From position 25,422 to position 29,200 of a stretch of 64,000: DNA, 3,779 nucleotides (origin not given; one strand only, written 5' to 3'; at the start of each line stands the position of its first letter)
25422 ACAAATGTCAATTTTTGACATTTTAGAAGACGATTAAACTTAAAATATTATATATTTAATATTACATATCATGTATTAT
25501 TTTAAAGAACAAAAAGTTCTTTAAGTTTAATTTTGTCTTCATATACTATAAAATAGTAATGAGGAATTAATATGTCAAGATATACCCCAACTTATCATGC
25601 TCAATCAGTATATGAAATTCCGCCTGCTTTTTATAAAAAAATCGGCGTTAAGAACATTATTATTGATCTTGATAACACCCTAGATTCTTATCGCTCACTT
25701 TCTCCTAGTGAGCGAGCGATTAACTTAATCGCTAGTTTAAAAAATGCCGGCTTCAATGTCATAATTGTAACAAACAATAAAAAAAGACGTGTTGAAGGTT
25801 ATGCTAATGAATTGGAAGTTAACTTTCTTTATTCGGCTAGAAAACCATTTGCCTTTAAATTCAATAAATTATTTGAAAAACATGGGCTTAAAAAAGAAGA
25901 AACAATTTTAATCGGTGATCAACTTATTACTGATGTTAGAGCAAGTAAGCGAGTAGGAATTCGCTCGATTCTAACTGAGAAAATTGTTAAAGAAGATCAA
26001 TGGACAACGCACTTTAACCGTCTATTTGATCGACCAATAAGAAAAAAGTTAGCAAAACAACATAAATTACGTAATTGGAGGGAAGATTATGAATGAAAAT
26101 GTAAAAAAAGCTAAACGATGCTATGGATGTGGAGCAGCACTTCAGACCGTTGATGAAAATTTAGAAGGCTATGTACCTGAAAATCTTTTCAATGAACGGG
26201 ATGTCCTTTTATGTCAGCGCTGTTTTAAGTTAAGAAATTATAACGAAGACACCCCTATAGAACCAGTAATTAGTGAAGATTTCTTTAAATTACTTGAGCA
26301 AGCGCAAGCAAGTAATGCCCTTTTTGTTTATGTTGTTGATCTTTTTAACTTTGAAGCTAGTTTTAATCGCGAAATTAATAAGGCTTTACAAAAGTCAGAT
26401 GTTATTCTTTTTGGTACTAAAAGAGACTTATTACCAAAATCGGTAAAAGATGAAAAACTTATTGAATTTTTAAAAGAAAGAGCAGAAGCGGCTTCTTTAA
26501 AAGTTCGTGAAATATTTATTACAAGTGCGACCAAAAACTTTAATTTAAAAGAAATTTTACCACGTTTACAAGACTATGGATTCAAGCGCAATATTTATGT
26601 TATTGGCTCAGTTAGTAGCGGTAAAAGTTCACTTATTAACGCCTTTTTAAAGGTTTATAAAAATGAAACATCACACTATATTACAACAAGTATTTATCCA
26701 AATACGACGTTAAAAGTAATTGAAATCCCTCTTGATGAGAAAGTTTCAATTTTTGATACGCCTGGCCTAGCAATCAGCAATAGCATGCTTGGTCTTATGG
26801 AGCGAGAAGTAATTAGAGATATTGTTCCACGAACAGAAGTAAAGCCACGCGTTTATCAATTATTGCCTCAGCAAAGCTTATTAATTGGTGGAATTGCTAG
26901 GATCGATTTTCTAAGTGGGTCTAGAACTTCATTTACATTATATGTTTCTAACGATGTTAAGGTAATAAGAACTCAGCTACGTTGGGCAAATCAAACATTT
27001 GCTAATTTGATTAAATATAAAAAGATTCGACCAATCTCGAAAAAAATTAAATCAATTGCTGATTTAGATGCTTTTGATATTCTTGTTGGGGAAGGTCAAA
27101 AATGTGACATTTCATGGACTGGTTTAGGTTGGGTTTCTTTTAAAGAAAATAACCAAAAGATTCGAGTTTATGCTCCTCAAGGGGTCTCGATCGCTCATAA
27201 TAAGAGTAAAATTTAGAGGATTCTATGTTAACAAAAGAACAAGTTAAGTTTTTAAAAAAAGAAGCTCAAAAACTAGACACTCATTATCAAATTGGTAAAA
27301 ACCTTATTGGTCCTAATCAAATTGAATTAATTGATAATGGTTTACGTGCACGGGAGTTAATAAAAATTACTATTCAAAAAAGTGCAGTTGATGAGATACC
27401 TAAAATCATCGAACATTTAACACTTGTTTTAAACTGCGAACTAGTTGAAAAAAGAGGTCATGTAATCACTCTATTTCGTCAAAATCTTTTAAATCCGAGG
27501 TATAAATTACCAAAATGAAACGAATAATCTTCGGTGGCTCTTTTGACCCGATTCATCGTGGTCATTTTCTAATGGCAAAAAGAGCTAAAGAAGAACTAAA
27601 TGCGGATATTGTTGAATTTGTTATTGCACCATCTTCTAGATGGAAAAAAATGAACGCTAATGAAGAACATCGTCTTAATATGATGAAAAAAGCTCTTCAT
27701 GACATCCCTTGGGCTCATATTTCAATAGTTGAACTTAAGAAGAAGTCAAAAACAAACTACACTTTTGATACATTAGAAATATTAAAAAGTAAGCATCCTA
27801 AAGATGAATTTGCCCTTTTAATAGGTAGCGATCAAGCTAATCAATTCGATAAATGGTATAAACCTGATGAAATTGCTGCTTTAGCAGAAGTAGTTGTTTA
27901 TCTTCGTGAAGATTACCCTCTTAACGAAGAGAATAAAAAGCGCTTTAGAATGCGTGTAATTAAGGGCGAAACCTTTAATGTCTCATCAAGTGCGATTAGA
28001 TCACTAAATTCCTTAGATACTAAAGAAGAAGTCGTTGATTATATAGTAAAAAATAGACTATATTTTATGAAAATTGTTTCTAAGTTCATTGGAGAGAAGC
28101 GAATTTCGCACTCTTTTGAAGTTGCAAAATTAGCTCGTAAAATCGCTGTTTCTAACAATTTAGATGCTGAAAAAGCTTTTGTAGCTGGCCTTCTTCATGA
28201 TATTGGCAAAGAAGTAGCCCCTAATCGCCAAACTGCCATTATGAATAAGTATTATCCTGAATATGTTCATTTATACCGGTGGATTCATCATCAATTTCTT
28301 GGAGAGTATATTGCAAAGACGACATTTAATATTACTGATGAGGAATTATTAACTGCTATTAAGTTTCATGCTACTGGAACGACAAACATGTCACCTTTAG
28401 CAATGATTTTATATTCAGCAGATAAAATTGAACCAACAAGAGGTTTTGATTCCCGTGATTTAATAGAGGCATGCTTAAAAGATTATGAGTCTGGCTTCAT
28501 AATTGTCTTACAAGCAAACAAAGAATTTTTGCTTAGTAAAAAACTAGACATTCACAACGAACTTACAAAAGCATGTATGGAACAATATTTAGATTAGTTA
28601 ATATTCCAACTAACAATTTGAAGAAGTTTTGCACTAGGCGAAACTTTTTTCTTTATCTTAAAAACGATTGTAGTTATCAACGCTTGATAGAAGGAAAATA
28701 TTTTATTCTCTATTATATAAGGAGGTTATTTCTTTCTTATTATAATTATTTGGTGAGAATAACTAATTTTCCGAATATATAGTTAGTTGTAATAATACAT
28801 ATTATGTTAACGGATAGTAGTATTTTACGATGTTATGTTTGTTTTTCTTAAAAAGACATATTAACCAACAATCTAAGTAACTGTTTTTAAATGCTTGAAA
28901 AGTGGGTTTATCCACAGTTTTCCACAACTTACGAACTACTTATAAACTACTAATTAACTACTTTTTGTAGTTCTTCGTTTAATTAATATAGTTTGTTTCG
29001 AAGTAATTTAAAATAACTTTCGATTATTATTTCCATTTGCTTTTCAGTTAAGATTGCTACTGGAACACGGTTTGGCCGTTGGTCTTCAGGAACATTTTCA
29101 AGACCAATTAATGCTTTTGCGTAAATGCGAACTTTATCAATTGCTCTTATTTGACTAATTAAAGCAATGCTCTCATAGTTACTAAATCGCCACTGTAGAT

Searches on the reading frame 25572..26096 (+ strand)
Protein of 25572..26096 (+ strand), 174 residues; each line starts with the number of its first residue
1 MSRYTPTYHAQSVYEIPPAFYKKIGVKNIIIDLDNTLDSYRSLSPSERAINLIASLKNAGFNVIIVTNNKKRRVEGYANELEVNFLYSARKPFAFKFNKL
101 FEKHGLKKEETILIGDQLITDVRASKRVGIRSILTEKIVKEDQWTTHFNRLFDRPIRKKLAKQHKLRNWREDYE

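Call 42: search_protein_families(library=pfam, proteins=[window:25572-26096:+])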
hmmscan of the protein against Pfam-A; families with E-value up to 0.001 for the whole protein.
window:25572-26096:+ (174 aa): 6 families
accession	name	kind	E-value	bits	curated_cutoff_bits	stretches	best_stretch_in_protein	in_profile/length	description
PF13419.12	HAD_2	-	1.9e-11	44.8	23.8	1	39-134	75-177/178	Haloacid dehalogenase-like hydrolase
PF13242.12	Hydrolase_like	-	1.2e-10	41.5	22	1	89-137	2-50/75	HAD-hyrolase-like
PF00702.32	Hydrolase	-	2.3e-08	35.1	26.4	1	44-129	98-191/191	haloacid dehalogenase-like hydrolase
PF08282.18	Hydrolase_3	-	6.6e-07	29.7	20.9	1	29-85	1-56/255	haloacid dehalogenase-like hydrolase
PF09419.16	PGP_phosphatase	-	3.7e-06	27.1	20.4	1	5-137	18-165/168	Mitochondrial PGP phosphatase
PF13344.12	Hydrolase_6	-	2.3e-05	24.8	27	1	29-82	1-52/101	Haloacid dehalogenase-like hydrolase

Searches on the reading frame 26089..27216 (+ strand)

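Call 42: search_protein_families(library=pfam, proteins=[window:26089-27216:+])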
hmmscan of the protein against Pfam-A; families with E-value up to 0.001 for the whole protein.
window:26089-27216:+ (375 aa): 9 families
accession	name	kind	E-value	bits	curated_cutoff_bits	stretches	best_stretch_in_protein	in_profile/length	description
PF21516.2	YqeH-like_C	-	5.8e-16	59.2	27.7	1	279-369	1-90/95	YqeH-like, C-terminal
PF01926.29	MMR_HSR1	-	2.6e-10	40.8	21.9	1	169-230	2-58/113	50S ribosome-binding GTPase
PF03193.22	RsgA_GTPase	-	6.5e-07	29.8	30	1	104-228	55-169/174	RsgA GTPase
PF00350.29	Dynamin_N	-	2.2e-06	28.2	27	1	169-200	1-32/168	Dynamin family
PF00071.28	Ras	-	2.7e-05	24.3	21.6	0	74-159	72-155/162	Ras family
PF10662.15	PduV-EutP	-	7.4e-05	23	21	0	52-161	40-142/143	Ethanolamine utilisation - propanediol utilisation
PF04548.22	AIG1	-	0.00072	19.4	27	0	168-243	2-75/212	AIG1 family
PF00009.33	GTP_EFTU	-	0.00074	19.6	26.5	0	167-194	4-31/188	Elongation factor Tu GTP binding domain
PF08477.19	Roc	-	0.00089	19.9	27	0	169-232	2-71/119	Ras of Complex, Roc, domain of DAPkinase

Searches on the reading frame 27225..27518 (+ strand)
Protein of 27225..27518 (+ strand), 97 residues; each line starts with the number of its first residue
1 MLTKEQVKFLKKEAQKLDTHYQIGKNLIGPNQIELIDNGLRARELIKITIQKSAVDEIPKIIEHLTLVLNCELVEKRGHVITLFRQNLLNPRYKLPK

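Call 42: search_protein_families(library=pfam, proteins=[window:27225-27518:+])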
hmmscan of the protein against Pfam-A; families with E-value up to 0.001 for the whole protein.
window:27225-27518:+ (97 aa): 1 family
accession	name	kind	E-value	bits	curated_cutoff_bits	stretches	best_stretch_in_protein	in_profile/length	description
PF01985.26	CRS1_YhbY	-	3.1e-19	69.5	27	1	2-85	1-84/84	CRS1 / YhbY (CRM) domain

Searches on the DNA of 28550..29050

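Call 65: search_rna_families(source=window, start=28550, end=29050, threshold=evalue, max_evalue=1)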
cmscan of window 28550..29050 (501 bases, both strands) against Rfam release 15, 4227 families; matches with E-value up to 1: 1.
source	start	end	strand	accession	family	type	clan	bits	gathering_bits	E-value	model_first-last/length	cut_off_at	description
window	28594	28669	+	RF02106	DLEU2_2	Gene; lncRNA;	-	24.7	45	0.55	18-90/90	no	Deleted in lymphocytic leukemia 2 conserved region 2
